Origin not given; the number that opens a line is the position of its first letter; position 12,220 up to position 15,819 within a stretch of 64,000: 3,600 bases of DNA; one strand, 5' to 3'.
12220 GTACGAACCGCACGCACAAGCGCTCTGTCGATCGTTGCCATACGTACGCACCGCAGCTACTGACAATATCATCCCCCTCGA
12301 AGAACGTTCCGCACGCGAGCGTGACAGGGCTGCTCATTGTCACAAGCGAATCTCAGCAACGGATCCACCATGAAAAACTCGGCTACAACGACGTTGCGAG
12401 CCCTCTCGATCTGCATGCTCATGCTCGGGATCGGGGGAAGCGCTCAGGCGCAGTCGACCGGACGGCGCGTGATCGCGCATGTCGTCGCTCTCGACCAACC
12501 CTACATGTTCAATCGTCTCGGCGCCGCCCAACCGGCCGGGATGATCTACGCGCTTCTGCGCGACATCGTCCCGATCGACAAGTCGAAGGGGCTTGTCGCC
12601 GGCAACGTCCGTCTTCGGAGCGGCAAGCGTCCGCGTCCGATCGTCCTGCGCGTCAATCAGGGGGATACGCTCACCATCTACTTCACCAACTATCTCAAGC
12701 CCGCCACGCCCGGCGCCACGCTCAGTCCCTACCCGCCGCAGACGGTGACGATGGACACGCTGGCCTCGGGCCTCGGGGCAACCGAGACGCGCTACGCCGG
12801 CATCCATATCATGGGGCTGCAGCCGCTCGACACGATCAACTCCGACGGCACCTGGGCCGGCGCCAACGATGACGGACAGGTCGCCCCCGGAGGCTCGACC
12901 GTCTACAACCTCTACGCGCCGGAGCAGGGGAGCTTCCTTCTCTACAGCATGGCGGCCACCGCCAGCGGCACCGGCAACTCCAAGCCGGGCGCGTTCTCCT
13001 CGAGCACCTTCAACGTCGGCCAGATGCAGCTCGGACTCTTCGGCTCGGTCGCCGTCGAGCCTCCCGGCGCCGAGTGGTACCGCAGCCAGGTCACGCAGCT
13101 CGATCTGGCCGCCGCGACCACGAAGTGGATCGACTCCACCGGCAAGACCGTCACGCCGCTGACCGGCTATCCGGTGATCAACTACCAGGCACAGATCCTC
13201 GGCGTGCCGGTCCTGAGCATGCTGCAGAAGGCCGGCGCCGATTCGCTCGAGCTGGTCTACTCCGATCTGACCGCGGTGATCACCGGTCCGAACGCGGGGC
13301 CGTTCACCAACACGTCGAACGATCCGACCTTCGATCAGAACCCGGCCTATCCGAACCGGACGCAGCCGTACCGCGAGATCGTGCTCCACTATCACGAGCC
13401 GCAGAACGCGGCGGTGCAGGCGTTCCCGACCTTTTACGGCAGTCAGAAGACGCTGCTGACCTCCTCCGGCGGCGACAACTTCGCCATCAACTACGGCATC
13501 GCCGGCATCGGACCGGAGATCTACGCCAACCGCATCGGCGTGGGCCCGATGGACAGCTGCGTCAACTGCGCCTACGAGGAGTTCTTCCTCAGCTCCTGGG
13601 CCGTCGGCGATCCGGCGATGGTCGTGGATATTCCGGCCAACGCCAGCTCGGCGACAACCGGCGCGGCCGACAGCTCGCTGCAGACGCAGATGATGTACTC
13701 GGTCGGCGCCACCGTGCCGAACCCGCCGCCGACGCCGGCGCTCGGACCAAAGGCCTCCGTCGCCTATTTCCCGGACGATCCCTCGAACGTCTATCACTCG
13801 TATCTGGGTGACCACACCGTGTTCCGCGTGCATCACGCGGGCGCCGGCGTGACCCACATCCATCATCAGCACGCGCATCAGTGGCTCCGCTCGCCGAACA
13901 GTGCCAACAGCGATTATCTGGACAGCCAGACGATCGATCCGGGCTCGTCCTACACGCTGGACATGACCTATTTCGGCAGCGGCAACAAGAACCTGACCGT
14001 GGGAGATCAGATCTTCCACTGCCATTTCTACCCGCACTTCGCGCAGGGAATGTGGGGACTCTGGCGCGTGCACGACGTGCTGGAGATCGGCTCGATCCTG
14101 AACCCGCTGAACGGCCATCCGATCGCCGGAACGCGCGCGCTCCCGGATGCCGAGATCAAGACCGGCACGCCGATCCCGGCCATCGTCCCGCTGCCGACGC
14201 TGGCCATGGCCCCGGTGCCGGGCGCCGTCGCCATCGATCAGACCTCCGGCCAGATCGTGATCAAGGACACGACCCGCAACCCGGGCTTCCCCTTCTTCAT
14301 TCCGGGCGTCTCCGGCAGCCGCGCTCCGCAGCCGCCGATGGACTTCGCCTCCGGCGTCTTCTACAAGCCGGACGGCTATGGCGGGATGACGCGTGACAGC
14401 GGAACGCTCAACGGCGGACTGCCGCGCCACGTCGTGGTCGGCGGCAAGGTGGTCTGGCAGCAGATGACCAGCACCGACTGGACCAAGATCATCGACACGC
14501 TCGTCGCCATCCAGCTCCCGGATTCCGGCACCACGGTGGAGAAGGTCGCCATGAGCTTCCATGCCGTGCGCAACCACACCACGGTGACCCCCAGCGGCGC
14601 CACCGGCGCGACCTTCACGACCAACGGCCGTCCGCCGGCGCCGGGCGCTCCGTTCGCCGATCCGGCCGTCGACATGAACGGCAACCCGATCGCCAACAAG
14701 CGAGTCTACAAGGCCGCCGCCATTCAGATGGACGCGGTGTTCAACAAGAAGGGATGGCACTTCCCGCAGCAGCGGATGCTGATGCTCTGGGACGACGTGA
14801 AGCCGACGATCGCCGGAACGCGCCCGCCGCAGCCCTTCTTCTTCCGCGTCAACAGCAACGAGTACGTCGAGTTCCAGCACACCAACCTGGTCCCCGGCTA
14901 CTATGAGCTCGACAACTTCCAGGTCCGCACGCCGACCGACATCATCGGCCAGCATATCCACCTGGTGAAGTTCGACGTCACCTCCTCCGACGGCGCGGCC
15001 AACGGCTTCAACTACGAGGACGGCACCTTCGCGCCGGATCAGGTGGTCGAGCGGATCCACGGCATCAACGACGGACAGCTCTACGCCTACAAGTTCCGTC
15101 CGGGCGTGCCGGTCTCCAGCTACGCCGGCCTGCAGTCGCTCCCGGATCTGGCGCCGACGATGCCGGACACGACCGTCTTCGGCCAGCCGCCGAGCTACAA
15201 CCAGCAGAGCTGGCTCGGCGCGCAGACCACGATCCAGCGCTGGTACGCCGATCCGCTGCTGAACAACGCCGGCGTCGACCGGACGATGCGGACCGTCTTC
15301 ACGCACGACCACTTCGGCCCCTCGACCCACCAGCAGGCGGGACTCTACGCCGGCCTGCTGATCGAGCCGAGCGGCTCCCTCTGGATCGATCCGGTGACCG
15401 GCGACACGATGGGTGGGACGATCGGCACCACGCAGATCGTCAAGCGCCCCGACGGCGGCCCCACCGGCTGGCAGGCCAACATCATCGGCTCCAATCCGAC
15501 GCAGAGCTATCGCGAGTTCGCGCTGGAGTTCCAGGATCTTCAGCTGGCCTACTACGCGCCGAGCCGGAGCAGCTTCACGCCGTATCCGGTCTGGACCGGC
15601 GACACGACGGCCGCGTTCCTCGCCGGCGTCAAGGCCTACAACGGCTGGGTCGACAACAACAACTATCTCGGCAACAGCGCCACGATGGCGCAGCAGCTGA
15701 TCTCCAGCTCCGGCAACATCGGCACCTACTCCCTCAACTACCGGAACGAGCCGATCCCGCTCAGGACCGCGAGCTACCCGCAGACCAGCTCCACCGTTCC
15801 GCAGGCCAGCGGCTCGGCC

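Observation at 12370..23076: Giant (1,885-aa) secreted multicopper oxidase with a dedicated copper-delivery/electron-transfer gene set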

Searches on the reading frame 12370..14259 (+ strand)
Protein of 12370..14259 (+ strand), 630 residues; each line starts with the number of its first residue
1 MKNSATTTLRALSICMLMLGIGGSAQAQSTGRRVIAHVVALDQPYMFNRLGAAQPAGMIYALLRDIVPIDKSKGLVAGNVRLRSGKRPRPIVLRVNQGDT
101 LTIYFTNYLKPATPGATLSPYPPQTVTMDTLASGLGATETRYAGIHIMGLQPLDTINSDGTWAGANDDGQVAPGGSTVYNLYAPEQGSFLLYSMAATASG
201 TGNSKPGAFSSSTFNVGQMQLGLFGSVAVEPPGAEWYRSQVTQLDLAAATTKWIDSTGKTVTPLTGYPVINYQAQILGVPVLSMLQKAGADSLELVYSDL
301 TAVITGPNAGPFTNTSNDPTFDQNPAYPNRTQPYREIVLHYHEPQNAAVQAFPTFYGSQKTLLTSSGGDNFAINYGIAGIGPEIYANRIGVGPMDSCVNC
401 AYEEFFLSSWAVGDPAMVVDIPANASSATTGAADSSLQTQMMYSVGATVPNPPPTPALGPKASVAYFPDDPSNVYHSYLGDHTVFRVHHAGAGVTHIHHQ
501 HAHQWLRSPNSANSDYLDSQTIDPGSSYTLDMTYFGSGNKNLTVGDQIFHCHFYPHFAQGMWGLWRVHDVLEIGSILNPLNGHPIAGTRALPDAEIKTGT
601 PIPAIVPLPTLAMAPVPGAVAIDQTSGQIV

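Call 78: search_protein_families(library=ncbifam, proteins=[window:12370-14259:+], max_evalue=0.001)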
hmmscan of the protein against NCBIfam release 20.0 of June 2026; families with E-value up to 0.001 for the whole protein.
window:12370-14259:+ (630 aa): 1 family
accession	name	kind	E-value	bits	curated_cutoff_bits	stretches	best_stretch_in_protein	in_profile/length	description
NF041487.1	copper_ox_MnxG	equivalog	8.3e-147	490.5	3100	1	32-623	3-588/1894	manganese-oxidizing multicopper oxidase MnxG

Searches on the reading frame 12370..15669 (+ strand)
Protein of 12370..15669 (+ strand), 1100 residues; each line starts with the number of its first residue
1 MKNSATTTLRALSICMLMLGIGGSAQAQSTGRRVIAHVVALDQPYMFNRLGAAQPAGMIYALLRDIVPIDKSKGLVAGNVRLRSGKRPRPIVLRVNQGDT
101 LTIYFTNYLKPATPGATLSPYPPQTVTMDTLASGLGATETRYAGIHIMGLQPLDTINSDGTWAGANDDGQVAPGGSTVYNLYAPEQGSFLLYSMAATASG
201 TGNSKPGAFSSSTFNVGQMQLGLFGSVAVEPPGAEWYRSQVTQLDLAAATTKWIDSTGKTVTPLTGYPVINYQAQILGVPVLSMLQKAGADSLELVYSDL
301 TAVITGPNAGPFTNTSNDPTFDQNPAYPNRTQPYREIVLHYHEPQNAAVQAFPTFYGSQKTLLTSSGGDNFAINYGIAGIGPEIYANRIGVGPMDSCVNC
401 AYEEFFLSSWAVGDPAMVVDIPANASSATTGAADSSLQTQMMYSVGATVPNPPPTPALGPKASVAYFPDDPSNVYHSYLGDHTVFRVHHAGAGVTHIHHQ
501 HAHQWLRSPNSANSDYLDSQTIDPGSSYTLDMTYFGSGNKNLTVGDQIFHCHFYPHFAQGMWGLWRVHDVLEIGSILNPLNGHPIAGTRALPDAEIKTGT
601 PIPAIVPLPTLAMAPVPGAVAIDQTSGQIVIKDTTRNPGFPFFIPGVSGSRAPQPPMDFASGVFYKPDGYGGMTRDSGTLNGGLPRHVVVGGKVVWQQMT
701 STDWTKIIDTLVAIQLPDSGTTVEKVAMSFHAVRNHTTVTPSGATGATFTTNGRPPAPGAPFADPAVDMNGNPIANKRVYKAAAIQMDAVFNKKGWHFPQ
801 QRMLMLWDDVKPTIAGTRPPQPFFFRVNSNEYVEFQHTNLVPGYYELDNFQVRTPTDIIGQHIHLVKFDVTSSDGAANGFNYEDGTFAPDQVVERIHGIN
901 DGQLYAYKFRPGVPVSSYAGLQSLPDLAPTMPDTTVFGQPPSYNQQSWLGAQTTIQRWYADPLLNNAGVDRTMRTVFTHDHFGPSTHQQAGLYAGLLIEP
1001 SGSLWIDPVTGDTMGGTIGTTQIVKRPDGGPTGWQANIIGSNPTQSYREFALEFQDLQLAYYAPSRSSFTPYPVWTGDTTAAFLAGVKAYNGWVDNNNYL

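Call 65: predict_structure(alignment_id=A3)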
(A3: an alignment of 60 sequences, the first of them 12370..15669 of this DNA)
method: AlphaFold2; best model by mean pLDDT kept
length: 1100 residues; sequences in the alignment: 60
mean_pLDDT: 78.6   pTM: 0.85
mean pLDDT of the five models: 78.6, 76.8, 76.7, 75.1, 70.4
residues with pLDDT >= 90: 350; 70-90: 478; 50-70: 159; < 50: 113
segments of 3 or more residues with pLDDT < 50: 1-4, 23-28, 198-213, 502-508, 551-555, 792-797, 849-885, 977-992, 1019-1023, 1055-1058
pLDDT, mean of each block of 10 residues (from residue 1): 48 63 50 95 90 89 97 95 91 96 96 80 81 77 90 83 66 94 93 68 39 64 94 95 95 97 94 96 94 95 96 76 77 93 76 71 65 82 81 83 55 80 83 84 80 68 83 85 90 71 49 60 82 68 69 51 80 89 84 78 93 94 86 90 80 69 91 92 91 87 80 90 90 93 95 72 69 84 75 46 82 84 79 85 56 37 35 29 59 93 95 90 96 91 82 81 75 53 38 69 88 70 68 86 86 53 71 87 91 73
secondary structure, 60 per line:
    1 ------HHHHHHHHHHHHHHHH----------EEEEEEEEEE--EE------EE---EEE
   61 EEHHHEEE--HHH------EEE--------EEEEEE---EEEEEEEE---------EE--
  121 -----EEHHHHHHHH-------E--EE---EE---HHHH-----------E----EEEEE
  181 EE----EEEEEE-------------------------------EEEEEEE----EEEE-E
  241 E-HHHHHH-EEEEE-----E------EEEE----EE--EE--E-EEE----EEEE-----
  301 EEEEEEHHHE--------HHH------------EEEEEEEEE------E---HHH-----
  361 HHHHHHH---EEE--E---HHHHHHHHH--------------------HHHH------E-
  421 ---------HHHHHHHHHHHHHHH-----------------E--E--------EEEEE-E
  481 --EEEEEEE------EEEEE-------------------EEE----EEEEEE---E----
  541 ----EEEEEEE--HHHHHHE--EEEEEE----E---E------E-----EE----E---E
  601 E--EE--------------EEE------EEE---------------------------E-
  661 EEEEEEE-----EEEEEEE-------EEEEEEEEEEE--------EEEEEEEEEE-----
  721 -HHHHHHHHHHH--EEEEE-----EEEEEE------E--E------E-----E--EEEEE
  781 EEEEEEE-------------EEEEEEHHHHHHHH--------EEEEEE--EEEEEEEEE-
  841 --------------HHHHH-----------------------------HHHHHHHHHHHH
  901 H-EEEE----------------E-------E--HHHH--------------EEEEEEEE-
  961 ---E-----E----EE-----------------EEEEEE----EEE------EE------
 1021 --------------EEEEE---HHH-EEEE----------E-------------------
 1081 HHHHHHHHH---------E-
elements in order (helices of 4 or more, strands of 3 or more residues): H7-22 E33-42 E58-62 E66-68 E80-82 E91-96 E100-107 H128-135 H156-159 E176-182 E187-192 E224-230 E235-238 H243-248 E250-254 E267-270 E285-287 E292-295 E301-306 E334-342 H361-367 E371-373 H380-388 H409-412 H430-444 E474-478 E483-489 E496-500 E520-522 E527-532 E545-551 H554-559 E563-568 E620-622 E629-631 E661-667 E673-679 E687-697 E706-715 H722-732 E735-739 E745-750 E776-787 E801-806 H807-814 E823-828 E831-839 H855-859 H889-901 E903-906 H934-937 E952-959 E994-999 E1004-1006 E1035-1039 E1047-1050 H1081-1089

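Call 67: fold_search(model_id=the predicted structure, library=pdb)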
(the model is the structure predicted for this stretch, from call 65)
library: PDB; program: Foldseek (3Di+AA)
matches with E <= 10: 928; with E <= 0.001: 472
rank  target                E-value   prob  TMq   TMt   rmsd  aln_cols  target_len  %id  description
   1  9bxa_A                2.7e-30  1.00  0.49  0.44   6.0      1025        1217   20  Structure of Mnx H340A complex from Bacillus sp. PL-12 (released 2024-08-07)
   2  6yzd_AAA              5.8e-10  1.00  0.18  0.70   7.0       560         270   12  Crystal structure of the M295A variant of Ssl1 (released 2021-05-12)
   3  6yo5_AAA              6.2e-10  1.00  0.19  0.71   6.9       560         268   12  Crystal structure of the M295F variant of Ssl1 (released 2021-04-28)
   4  4uah_A                6.5e-10  1.00  0.18  0.69   8.0       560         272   12  Structure of the Ssl1 laccase mutant H99N with depleted type-2 copper ion (released 2015-08-26)
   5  8p9u_E                7.3e-10  1.00  0.18  0.67   8.2       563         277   12  Crystal Structure of Two-Domain Laccase mutant M199A/D268N from Streptomyces griseoflavus (released 2024-04-10)
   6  7pfr_F                8.5e-10  1.00  0.18  0.68   8.2       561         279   13  Crystal Structure of Two-Domain Laccase mutant M199A from Streptomyces griseoflavus (released 2022-01-19)
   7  8u8t_A                9.0e-10  1.00  0.18  0.67   8.1       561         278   12  Y229F/V290N Streptomyces coelicolor Laccase (released 2023-11-15)
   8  7b4y_A                9.0e-10  1.00  0.18  0.67   8.8       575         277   13  Structure of the M298L mutant of the Streptomyces coelicolor small laccase T1 copper axial ligand (released 2022-02-09)
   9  6yzd_CCC              1.0e-09  1.00  0.18  0.69   7.7       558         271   12  Crystal structure of the M295A variant of Ssl1 (released 2021-05-12)
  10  7pu0_B                1.1e-09  1.00  0.18  0.69   8.2       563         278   12  Crystal Structure of Two-Domain Laccase mutant H165A/M199G from Streptomyces griseoflavus (released 2022-01-19)
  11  8p9v_B                1.1e-09  1.00  0.18  0.68   7.7       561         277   13  Crystal Structure of Two-Domain Laccase mutant M199G/R240H/D268N from Streptomyces griseoflavus (released 2024-04-10)
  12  1kcw                  1.1e-09  1.00  0.20  0.22  19.6       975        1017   10  X-RAY CRYSTAL STRUCTURE OF HUMAN CERULOPLASMIN AT 3.0 ANGSTROMS (released 1997-02-12)
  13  6yo5_CCC              1.3e-09  1.00  0.18  0.70   7.0       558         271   13  Crystal structure of the M295F variant of Ssl1 (released 2021-04-28)
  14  5o4q_J                1.3e-09  1.00  0.18  0.65   8.4       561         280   12  Crystal Structure of mutant M54L/M64L/M96L of Two-Domain Laccase from Streptomyces griseoflavus with 0.25 mM copper su (released 2018-03-28)
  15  7w6v                  1.4e-09  1.00  0.18  0.67   7.5       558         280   13  Crystal structure of a dicobalt-substituted small laccase at 2.47 angstrom (released 2022-11-09)
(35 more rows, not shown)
